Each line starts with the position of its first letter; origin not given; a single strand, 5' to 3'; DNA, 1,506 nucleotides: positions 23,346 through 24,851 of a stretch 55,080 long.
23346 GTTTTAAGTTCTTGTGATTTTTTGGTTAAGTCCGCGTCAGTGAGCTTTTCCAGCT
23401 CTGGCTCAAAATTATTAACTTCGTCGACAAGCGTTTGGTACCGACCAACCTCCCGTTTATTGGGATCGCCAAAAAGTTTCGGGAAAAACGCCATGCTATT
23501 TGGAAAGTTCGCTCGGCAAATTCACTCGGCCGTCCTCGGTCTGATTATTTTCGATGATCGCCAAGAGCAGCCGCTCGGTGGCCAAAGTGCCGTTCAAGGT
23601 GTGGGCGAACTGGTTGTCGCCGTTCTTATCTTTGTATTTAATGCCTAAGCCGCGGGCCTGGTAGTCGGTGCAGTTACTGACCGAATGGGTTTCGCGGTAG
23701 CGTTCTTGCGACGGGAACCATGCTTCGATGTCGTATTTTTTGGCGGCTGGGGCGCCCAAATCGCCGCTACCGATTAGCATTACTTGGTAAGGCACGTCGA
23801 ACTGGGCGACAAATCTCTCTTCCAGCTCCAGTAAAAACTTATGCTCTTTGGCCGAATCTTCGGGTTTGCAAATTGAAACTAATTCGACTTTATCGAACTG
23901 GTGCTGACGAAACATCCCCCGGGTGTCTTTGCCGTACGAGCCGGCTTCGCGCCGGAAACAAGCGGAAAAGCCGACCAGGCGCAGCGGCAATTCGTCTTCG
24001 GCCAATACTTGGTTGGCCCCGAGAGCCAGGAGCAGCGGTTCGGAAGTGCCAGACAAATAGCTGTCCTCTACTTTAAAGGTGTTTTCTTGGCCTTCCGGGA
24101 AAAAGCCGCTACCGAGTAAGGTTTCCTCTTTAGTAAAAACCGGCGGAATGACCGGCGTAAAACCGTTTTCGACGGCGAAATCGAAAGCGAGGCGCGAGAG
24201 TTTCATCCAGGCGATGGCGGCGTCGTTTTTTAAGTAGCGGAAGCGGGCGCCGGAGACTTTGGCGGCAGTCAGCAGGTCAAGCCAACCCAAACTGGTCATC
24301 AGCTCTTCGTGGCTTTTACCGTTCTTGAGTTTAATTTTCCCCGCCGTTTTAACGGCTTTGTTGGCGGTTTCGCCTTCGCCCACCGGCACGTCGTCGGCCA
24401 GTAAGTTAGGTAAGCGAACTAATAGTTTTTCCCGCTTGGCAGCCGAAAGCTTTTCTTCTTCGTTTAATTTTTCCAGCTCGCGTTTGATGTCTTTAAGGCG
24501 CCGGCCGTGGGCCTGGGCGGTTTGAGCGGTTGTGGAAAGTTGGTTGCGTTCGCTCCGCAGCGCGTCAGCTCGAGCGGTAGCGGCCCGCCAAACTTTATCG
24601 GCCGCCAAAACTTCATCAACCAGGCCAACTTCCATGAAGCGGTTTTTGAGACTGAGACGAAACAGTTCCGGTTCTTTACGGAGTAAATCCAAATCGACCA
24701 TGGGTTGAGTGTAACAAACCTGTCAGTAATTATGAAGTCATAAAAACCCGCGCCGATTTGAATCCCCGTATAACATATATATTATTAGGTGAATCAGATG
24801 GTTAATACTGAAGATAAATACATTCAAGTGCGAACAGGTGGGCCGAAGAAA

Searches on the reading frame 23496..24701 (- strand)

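Call 75: search_protein_families(library=pfam, proteins=[window:23496-24701:-], max_evalue=0.001)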
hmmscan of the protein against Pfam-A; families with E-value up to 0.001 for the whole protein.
window:23496-24701:- (401 aa): 2 families
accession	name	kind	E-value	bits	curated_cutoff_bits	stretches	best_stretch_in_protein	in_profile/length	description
PF00587.30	tRNA-synt_2b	-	1.1e-37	130.2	29.3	1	212-386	9-179/179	tRNA synthetase class II core domain (G, H, P, S and T)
PF02403.27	Seryl_tRNA_N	-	3.6e-17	63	28.2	1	1-100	1-107/108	Seryl-tRNA synthetase N-terminal domain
